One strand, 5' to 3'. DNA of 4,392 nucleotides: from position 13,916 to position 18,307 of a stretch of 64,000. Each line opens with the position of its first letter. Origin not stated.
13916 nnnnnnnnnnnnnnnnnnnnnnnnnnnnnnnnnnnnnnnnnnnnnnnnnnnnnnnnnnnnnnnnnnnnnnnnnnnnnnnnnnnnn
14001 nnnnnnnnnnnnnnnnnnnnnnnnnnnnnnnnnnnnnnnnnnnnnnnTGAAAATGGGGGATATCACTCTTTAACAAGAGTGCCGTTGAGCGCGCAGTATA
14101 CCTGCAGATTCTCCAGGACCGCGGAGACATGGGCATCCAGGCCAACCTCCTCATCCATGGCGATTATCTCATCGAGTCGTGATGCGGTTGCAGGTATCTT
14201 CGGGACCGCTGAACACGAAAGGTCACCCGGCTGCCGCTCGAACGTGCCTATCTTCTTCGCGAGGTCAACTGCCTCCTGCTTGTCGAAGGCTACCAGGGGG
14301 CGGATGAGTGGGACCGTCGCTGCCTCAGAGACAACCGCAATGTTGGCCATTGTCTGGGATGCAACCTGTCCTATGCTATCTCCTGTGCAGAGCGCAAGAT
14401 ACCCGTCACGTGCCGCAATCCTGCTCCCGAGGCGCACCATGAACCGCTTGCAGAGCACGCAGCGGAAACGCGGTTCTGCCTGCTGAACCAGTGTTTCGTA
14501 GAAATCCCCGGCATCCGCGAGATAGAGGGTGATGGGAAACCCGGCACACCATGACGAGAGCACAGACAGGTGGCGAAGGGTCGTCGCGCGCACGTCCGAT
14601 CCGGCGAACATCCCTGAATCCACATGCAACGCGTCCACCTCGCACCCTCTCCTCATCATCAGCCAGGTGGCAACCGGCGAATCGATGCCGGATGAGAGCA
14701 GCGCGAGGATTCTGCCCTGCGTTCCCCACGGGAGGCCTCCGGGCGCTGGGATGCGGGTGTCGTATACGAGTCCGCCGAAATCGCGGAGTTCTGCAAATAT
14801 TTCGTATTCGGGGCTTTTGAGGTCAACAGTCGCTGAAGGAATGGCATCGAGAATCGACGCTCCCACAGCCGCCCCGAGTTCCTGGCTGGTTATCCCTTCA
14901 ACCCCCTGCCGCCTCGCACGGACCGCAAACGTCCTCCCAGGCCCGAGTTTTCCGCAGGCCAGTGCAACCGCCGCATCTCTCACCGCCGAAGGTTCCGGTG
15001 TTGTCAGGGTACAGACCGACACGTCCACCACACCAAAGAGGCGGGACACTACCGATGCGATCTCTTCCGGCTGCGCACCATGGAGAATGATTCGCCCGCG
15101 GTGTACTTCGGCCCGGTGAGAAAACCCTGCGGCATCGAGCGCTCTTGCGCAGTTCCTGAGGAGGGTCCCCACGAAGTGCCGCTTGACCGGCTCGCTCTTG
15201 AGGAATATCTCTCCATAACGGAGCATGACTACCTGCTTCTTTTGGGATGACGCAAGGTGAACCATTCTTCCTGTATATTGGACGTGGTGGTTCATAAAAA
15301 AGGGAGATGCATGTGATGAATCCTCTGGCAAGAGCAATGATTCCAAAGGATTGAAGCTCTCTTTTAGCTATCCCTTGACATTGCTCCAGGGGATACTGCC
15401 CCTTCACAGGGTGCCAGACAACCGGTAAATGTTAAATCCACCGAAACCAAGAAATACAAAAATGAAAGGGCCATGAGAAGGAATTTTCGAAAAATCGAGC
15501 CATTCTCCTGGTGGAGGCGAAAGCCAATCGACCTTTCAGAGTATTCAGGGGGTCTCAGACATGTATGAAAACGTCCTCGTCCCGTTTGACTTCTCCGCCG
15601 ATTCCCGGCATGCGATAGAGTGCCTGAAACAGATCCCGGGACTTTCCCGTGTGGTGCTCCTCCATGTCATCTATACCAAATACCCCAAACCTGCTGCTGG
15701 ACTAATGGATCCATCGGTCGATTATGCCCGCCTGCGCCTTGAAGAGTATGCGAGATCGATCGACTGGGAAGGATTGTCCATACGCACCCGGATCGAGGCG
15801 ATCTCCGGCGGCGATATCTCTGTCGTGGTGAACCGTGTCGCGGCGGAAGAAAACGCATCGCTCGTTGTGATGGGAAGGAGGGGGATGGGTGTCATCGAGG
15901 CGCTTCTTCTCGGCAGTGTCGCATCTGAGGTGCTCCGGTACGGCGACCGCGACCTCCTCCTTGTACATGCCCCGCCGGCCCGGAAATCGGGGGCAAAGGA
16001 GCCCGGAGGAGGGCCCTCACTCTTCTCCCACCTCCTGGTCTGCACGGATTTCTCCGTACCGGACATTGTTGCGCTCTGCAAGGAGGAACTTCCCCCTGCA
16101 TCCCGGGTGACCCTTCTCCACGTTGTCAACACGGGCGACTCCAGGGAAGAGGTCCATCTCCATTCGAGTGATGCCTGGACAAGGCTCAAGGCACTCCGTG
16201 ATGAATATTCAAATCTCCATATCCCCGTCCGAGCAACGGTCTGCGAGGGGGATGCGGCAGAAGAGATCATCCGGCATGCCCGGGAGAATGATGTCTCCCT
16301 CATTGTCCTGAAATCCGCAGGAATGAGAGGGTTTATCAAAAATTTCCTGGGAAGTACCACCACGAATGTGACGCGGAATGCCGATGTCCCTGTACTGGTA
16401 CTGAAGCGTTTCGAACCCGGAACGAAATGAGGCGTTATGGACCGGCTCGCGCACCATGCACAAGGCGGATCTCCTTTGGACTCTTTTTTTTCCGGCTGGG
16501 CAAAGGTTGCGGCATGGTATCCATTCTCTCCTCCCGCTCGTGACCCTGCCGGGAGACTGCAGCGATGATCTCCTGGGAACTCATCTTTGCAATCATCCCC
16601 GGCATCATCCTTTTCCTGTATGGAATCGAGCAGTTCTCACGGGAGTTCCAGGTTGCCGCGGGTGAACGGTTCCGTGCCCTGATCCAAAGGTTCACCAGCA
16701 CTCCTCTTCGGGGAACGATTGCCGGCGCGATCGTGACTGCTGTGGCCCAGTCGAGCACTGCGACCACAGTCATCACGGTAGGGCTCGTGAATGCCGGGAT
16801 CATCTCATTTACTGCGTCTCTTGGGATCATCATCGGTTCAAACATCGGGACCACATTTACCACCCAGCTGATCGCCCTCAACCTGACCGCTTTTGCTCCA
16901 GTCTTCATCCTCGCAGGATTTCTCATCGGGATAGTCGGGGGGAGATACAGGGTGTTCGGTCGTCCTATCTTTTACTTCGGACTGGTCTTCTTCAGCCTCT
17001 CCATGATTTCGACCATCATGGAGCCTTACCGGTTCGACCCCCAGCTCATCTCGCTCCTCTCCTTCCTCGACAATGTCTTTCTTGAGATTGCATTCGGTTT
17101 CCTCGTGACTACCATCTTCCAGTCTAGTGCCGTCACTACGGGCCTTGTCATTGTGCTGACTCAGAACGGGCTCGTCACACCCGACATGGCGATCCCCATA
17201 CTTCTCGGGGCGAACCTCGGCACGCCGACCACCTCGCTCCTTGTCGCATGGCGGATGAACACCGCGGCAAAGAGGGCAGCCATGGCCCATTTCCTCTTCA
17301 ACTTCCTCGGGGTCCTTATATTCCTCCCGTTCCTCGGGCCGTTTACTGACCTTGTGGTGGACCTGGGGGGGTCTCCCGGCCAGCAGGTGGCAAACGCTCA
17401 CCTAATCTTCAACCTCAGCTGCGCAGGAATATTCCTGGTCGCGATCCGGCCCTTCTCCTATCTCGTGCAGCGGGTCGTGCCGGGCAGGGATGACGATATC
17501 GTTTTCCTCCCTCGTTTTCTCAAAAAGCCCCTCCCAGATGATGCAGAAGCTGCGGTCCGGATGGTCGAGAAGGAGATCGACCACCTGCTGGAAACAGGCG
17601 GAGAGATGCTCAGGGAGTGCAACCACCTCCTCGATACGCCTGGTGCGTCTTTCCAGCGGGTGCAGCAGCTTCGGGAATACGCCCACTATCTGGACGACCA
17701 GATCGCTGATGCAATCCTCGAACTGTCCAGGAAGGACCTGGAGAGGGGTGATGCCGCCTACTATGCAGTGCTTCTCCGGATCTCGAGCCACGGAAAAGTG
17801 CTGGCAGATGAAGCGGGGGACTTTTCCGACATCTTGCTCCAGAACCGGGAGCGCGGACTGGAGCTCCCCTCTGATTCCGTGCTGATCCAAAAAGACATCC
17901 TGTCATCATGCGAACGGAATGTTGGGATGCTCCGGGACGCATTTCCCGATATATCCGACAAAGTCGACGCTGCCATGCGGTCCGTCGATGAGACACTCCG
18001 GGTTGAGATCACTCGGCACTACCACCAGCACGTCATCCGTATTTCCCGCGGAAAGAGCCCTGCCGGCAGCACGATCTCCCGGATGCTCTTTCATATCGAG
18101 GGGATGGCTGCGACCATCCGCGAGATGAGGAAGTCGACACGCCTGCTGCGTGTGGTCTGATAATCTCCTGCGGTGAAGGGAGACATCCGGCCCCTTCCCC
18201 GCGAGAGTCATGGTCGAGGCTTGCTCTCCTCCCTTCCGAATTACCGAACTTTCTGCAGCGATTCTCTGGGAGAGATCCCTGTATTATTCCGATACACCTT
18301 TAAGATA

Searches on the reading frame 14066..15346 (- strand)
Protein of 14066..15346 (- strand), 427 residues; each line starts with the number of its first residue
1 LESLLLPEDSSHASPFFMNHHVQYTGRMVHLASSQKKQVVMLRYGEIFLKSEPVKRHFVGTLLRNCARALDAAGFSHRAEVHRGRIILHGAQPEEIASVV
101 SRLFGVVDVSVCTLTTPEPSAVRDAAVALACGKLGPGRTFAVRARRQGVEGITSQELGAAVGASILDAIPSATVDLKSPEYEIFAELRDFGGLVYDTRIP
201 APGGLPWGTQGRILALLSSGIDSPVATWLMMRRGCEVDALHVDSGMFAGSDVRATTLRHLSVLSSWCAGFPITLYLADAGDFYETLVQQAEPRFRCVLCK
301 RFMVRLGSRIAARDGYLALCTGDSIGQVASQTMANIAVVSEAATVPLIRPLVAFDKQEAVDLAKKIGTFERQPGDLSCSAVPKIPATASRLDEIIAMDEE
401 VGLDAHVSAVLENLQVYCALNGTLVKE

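Call 17: search_protein_families(library=pfam, proteins=[window:14066-15346:-], max_evalue=0.00001)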
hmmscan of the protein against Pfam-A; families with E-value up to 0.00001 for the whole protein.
window:14066-15346:- (427 aa): 3 families
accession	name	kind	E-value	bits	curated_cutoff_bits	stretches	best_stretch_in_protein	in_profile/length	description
PF02568.20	ThiI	-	6.8e-53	179.7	20.5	1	208-401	1-195/197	Thiamine biosynthesis protein (ThiI)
PF22025.1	ThiI_fer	-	3.3e-11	43.9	25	1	39-110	1-72/72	ThiI ferredoxin-like domain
PF02926.22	THUMP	-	2.2e-09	38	20.6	1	124-189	9-76/84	THUMP domain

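Call 19: list_cluster_members(proteins=[P0001, window:14066-15346:-, window:6926-8101:+, window:48968-50830:+, window:38272-39393:-, window:42007-42597:+, window:31149-31457:+])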
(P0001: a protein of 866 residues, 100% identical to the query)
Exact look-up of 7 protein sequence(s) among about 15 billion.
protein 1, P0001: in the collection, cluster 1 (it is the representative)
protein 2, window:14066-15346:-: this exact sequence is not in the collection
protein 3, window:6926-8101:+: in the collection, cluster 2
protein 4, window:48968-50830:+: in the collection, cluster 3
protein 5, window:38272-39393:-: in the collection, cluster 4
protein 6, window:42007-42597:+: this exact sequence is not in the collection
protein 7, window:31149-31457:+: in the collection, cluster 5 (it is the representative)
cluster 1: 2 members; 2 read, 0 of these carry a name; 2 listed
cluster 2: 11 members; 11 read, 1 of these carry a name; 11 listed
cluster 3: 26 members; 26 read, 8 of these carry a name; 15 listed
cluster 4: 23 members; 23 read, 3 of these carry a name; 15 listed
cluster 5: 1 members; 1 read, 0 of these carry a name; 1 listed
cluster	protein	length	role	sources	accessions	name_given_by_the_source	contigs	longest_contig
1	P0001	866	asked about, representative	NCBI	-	-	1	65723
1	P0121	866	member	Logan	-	-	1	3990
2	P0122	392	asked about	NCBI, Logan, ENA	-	-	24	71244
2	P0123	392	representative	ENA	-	-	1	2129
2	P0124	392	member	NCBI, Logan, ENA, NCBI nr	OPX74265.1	MAG: O-phospho-L-seryl-tRNA:Cys-tRNA synthase [Methanoregulaceae archaeon PtaB.Bin152]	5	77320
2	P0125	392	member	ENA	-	-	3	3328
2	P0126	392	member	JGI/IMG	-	-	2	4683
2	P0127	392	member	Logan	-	-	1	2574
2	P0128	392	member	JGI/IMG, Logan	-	-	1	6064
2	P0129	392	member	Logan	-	-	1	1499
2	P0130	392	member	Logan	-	-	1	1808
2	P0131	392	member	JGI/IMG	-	-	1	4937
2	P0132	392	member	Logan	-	-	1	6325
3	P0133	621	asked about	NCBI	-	-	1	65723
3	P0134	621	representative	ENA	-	-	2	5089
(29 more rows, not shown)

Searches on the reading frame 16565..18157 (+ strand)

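Call 17: search_protein_families(library=pfam, proteins=[window:16565-18157:+], max_evalue=0.00001)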
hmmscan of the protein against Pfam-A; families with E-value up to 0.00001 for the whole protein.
window:16565-18157:+ (531 aa): 1 family
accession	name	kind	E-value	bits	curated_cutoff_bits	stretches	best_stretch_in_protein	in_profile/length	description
PF02690.20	Na_Pi_cotrans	-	1.8e-54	184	29.1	2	16-149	1-136/137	Na+/Pi-cotransporter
